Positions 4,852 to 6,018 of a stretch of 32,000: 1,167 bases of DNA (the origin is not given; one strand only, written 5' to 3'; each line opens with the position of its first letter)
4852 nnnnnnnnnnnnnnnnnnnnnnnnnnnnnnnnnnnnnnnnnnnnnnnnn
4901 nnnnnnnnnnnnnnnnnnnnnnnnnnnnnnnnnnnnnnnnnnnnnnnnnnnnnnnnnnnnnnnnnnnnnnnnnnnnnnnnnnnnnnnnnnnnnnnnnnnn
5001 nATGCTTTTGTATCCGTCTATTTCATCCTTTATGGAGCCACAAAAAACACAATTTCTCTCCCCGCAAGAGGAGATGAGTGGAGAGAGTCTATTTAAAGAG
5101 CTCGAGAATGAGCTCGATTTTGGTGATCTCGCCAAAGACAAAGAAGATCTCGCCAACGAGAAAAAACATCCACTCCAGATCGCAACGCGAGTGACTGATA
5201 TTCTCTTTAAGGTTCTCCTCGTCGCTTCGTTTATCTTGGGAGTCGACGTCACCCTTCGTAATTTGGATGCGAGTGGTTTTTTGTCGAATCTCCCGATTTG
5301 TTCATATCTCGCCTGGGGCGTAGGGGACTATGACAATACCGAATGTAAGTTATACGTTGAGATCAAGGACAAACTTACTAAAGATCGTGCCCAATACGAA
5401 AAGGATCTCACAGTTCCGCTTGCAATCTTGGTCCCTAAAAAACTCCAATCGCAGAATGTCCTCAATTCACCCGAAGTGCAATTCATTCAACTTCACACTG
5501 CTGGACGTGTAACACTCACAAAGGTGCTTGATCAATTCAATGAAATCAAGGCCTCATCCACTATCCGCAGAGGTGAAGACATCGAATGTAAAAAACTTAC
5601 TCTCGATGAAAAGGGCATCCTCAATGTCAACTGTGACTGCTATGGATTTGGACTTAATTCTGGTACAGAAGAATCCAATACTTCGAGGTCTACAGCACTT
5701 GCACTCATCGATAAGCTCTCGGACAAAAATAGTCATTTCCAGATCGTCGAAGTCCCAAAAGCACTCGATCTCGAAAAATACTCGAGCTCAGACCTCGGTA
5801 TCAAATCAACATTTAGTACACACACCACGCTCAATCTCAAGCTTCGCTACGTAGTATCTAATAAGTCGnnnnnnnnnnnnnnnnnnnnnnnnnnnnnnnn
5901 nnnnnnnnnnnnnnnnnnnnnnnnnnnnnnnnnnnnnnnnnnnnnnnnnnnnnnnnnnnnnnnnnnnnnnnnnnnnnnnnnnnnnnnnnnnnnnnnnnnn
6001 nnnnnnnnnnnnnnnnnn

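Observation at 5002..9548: Minimal type IV pilus-like operon with two unrecognisable membrane proteins in place of PilM/N/O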

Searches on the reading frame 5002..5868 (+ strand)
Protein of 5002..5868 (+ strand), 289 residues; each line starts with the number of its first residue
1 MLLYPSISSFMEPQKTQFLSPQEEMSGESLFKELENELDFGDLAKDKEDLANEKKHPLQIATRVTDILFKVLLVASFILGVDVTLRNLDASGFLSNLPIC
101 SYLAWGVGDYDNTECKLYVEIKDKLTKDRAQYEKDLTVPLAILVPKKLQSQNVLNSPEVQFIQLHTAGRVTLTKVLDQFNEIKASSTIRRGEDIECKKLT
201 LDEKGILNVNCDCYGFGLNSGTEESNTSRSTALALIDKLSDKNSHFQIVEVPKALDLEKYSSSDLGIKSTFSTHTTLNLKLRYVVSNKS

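Call 7: search_protein_families(library=pfam, max_evalue=1, proteins=[window:5002-5868:+])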
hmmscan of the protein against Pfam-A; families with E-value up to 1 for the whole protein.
seq(289 aa): 0 families

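Call 8: search_protein_families(library=ncbifam, max_evalue=1, proteins=[window:5002-5868:+])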
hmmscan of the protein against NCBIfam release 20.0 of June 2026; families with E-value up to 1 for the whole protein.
seq(289 aa): 0 families

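Call 10: find_homologous_proteins(query=window:5002-5868:+, max_evalue=0.01)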
Query seq(289 aa) (289 aa): 10 proteins with E <= 0.01 among 1720 candidates.
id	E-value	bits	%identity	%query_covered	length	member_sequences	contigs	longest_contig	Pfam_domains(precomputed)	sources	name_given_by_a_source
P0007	1.1e-184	630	100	100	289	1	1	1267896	-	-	-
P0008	3.4e-122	425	70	97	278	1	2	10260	-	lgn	-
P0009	4.8e-75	270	67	62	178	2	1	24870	-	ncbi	ncbi:MAG: hypothetical protein ACOYN2_05680 [Patescibacteria group bacterium]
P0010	6.2e-72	260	47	95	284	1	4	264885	-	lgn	-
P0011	3.5e-62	228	50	76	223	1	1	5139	-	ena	-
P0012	3.9e-57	212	43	79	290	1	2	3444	-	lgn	-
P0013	1.9e-49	186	50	65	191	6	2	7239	-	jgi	jgi:hypothetical protein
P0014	3.6e-39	153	43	65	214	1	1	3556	-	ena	-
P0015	2.8e-36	143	44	62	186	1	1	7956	-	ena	-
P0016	3.0e-33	133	42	61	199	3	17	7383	-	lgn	-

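Call 13: find_encoding_contigs(protein=P0010, flank=10000, max_places=3)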
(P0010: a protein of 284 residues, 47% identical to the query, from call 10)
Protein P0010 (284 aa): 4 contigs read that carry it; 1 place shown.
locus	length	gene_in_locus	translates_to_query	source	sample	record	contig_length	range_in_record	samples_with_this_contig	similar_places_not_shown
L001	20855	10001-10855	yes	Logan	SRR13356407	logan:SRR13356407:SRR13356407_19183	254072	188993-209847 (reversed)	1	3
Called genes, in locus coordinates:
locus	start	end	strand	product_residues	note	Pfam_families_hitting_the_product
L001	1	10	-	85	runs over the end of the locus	-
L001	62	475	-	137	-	PF10502:Peptidase_S26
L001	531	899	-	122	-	PF07516:SecA_SW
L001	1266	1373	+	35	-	-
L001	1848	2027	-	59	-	-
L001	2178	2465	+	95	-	-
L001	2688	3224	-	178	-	PF07517:SecA_DEAD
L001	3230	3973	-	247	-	PF00254:FKBP_C, PF05698:Trigger_C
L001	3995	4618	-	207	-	PF05697:Trigger_N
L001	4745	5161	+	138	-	PF02491:SHS2_FTSA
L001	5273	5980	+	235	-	PF11104:PilM_2 (weak), PF06723:MreB_Mbl, PF14450:FtsA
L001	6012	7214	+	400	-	PF00091:Tubulin, PF12327:FtsZ_C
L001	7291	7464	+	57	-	PF00929:RNase_T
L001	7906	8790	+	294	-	PF04851:ResIII (weak), PF00270:DEAD (weak)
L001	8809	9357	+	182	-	-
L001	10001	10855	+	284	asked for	-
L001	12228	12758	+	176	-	PF00437:T2SSE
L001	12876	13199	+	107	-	PF00437:T2SSE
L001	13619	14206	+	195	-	PF00482:T2SSF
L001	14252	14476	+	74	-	PF00482:T2SSF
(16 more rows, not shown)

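Call 16: find_homologous_proteins(query=A2, max_evalue=0.01)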
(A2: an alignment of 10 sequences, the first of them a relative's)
Query A2 (10 sequences) (289 aa, profile of the alignment): 23 proteins with E <= 0.01 among 8000 candidates.
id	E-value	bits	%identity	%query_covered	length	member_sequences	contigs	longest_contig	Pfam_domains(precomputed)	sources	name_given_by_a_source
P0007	1.4e-131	456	100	100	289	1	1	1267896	-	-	-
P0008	5.1e-129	448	70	97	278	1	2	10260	-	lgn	-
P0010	5.4e-124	431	47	95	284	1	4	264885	-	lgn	-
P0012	1.4e-113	397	43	79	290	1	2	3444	-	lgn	-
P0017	1.1e-99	351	47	82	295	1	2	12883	-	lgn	-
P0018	1.2e-98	348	43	86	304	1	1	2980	-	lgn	-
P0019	4.9e-98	346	39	87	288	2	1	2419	-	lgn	-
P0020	7.0e-97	342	42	89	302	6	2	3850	-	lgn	-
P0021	1.8e-96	341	47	80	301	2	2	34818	-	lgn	-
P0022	4.0e-92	326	46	81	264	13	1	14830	-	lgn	-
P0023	6.0e-92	326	40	90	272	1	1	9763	-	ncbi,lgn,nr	ncbi:MAG: hypothetical protein QG650_559 [Patescibacteria group bacterium]|nr:hypothetical protein [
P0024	1.1e-91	325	45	81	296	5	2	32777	-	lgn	-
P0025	5.0e-89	316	44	81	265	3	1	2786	-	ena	-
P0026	1.6e-87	311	45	74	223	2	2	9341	-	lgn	-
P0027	2.3e-87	311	44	79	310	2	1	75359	-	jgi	jgi:hypothetical protein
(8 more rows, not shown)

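Call 23: search_solved_structures(query=A3, max_evalue=10)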
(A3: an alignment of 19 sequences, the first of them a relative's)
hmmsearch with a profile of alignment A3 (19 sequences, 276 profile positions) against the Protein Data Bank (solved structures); distinct sequences matched with E-value up to 10: 3.
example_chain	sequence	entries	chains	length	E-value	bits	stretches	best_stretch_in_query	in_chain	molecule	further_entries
1exe_A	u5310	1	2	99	1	11.7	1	147-186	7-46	TRANSCRIPTION FACTOR 1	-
9e9c_e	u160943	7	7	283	1.3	11.4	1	109-189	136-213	Large ribosomal subunit protein mL46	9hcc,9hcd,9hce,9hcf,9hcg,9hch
3i4s_A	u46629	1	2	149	2.3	10.5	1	126-160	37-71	HISTIDINE TRIAD PROTEIN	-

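Call 32: predict_structure(alignment_id=A3)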
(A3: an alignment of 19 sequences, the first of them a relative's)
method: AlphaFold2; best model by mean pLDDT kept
length: 289 residues; sequences in the alignment: 19
mean_pLDDT: 69.4   pTM: 0.42
mean pLDDT of the five models: 69.4, 67.9, 67.9, 67.5, 67.1
residues with pLDDT >= 90: 34; 70-90: 118; 50-70: 83; < 50: 54
segments of 3 or more residues with pLDDT < 50: 1-28, 41-54, 143-148
pLDDT, mean of each block of 10 residues (from residue 1): 36 35 44 52 46 57 82 81 63 62 58 70 81 69 50 61 62 86 86 89 86 83 73 91 87 85 79 90 70
secondary structure, 60 per line:
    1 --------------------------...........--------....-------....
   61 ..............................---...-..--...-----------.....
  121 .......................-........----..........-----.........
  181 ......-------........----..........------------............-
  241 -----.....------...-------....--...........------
elements in order: H27-37 H46-49 H57-90 H118-143 H145-152 H157-166 H172-186 E194-201 E206-215 H228-239 E246-250 E257-259 H267-270 E273-283
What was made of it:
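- ORF1: the C-terminal domain is modelled as alpha-beta-beta-alpha-beta-beta at pLDDT 83-91 (call 32).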

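Call 36: fold_search(model_id=the predicted structure, library=pdb)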
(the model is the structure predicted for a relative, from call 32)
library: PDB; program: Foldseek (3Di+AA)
matches with E <= 10: 1002; with E <= 0.001: 0
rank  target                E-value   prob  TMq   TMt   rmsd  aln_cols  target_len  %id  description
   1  8fvh_M                7.3e-03  0.97  0.19  0.29  11.5       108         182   12  Pseudomonas phage E217 neck (portal, head-to-tail connector, collar and gateway proteins) (released 2023-07-26)
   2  4acv_A                1.7e-02  0.85  0.23  0.43   6.2       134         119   10  Listeria monocytogenes Antigen B (released 2013-01-09)
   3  9m6x_P                8.6e-02  0.54  0.18  0.35   5.8        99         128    9  Cryo-EM structure of bacteriophage NF5 neck (released 2025-12-17)
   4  5uvr                  9.7e-02  0.51  0.20  0.44   6.9       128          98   10  The core region of PilO from the type IV pilus system of Pseudomonas aeruginosa (released 2018-02-21)
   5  6u5j_A                1.1e-01  0.38  0.22  0.33   7.2       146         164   11  CryoEM Structure of Pyocin R2 - postcontracted - collar (released 2020-04-15)
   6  6e52_A                1.3e-01  0.14  0.15  0.16  22.1       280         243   10  Chimeric structure of Saccharomyces cerevisiae GCN4 leucine zipper fused to Staphylococcus aureus AgrC cytoplasmic his (released 2019-02-27)
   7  3wip_F                2.1e-01  0.20  0.15  0.20   8.1        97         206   10  Crystal structure of acetylcholine bound to Ls-AChBP (released 2014-04-23)
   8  1yi5_B                2.1e-01  0.16  0.14  0.18   8.2        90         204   14  Crystal structure of the a-cobratoxin-AChBP complex (released 2005-05-17)
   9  8i41_A                2.2e-01  0.10  0.12  0.12   9.7       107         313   14  Cryo-EM structure of nanodisc (asolectin) reconstituted GLIC at pH 7.5 (released 2024-04-10)
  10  7ah9_5N               2.2e-01  0.07  0.10  0.06  18.5       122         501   16  Substrate-engaged type 3 secretion system needle complex from Salmonella enterica typhimurium - SpaR state 1 (released 2021-03-17)
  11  3u8k_A                2.5e-01  0.20  0.15  0.20   9.0        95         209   14  Crystal structure of the acetylcholine binding protein (AChBP) from Lymnaea stagnalis in complex with NS3573 (1-(5-eth (released 2011-12-14)
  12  9lwa_B                2.5e-01  0.15  0.16  0.28   9.3       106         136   16  Bacteriophage Mycofy1 distal head-to-tail interface (C6 symmetry) (released 2025-04-16)
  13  1sh8_A                2.7e-01  0.13  0.18  0.26   9.2       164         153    8  1.5 A Crystal Structure of a Protein of Unknown Function PA5026 from Pseudomonas aeruginosa, Probable Thioesterase (released 2004-07-06)
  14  6e95_A                2.7e-01  0.09  0.14  0.14  21.2       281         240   10  Chimeric structure of Saccharomyces cerevisiae GCN4 leucine zipper fused to Staphylococcus aureus AgrC cytoplasmic his (released 2019-02-27)
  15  2zju_C                3.0e-01  0.11  0.13  0.17   9.7        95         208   14  Crystal Structure of Lymnaea stagnalis Acetylcholine Binding Protein (Ls-AChBP) Complexed with Imidacloprid (released 2008-04-08)
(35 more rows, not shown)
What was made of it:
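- The PilO core 5uvr ranks fourth (call 36).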

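Call 45: find_encoding_contigs(protein=P0027, flank=9000, max_places=2)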
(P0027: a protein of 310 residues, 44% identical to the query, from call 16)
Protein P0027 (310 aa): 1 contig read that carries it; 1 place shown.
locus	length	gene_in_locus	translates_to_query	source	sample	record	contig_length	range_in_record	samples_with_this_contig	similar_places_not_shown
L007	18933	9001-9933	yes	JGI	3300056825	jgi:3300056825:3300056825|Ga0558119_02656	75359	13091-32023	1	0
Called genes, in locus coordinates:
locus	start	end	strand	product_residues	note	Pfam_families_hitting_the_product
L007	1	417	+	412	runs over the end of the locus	-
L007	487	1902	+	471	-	-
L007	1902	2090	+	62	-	-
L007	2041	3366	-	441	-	PF05697:Trigger_N, PF00254:FKBP_C, PF05698:Trigger_C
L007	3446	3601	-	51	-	-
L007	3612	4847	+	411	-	PF02491:SHS2_FTSA, PF06723:MreB_Mbl, PF11104:PilM_2 (weak), PF14450:FtsA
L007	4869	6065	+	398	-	PF00091:Tubulin, PF12327:FtsZ_C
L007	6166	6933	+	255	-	PF01612:DNA_pol_A_exo1, PF16473:Rv2179c-like (faint), PF00929:RNase_T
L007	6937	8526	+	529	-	PF00270:DEAD (weak)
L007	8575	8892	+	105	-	PF13307:Helicase_C_2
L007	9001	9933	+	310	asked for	-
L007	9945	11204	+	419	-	-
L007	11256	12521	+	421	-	PF00437:T2SSE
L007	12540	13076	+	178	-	PF00482:T2SSF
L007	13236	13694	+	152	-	PF00482:T2SSF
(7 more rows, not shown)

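Call 46: find_encoding_contigs(protein=P0021, flank=9000, max_places=2)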
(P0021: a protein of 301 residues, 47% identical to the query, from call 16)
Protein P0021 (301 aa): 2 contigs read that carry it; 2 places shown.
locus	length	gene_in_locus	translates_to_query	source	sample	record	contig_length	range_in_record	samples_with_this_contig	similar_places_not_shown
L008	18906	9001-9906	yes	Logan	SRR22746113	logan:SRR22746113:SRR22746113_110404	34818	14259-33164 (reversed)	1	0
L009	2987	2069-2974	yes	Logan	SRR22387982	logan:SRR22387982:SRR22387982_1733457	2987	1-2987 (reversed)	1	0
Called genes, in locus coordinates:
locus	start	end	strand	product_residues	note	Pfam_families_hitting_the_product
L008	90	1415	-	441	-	PF05697:Trigger_N, PF00254:FKBP_C, PF05698:Trigger_C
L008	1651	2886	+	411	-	PF02491:SHS2_FTSA, PF11104:PilM_2 (weak), PF06723:MreB_Mbl, PF14450:FtsA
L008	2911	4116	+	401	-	PF00091:Tubulin, PF12327:FtsZ_C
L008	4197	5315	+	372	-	PF00884:Sulfatase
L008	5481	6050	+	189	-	PF00884:Sulfatase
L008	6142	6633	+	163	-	PF00929:RNase_T, PF01612:DNA_pol_A_exo1 (faint), PF16473:Rv2179c-like (weak)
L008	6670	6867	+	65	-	-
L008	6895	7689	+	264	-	PF00270:DEAD (weak)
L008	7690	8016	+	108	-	-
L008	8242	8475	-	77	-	-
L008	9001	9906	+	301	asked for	-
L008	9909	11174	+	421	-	-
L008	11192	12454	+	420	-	PF00437:T2SSE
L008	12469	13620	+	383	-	PF00482:T2SSF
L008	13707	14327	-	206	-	-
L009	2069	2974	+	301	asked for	-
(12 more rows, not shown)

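Call 47: find_encoding_contigs(protein=P0023, flank=9000, max_places=2)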
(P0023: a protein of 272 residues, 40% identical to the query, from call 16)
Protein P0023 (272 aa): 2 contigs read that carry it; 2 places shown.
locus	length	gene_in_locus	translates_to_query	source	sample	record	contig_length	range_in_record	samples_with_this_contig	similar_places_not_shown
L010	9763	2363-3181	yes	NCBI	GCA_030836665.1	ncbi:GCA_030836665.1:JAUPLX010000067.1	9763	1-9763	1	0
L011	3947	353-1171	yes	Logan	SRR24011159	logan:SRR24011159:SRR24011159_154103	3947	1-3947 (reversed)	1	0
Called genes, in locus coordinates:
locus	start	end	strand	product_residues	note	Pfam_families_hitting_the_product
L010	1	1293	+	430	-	PF00270:DEAD (weak)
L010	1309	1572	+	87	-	-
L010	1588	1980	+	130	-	PF13307:Helicase_C_2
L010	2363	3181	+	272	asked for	-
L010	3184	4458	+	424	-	-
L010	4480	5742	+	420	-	PF00437:T2SSE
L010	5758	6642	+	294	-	PF00482:T2SSF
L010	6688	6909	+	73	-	PF00482:T2SSF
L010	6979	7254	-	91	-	-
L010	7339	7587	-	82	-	-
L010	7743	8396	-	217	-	PF00590:TP_methylase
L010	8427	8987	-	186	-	PF01928:CYTH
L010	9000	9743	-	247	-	PF00308:Bac_DnaA, PF08299:Bac_DnaA_C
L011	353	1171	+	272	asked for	-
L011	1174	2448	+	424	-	-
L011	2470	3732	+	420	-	PF00437:T2SSE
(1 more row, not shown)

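Call 71: search_protein_families(library=pfam, alignment_id=A6, max_evalue=1)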
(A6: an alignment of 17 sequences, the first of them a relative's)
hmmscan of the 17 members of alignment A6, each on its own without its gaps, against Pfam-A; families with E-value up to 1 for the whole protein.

A. member 1, P0007 (289 aa): 0 families

B. families by the number of members that match (of 17 scanned): 5 families
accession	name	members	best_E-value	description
PF22745.1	Nlig-Ia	1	0.016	DNA ligase-like, N-terminal NAD+-binding domain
PF01250.22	Ribosomal_S6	1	0.059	Ribosomal protein S6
PF16888.10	YwqH-like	1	0.061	YwqH-like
PF08216.17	CTNNBL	1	0.067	Catenin-beta-like, Arm-motif containing nuclear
PF00216.26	Bac_DNA_binding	1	0.16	Bacterial DNA-binding protein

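Call 81: find_related_loci(query=A7, collection=metagenome_contigs, flank=7000)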
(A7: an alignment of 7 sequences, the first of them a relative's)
Query A7 (289 aa) in metagenome_contigs; peptide patterns used: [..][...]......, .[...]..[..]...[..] (x = any residue, [..] = any of these).
178 stretches matched a pattern; 2 encode a relative of the query (tblastn E <= 1e-3); 2 distinct loci.
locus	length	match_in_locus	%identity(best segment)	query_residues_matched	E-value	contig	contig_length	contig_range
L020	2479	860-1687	41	14-288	1e-58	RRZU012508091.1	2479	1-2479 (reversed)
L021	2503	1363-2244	35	1-288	1e-47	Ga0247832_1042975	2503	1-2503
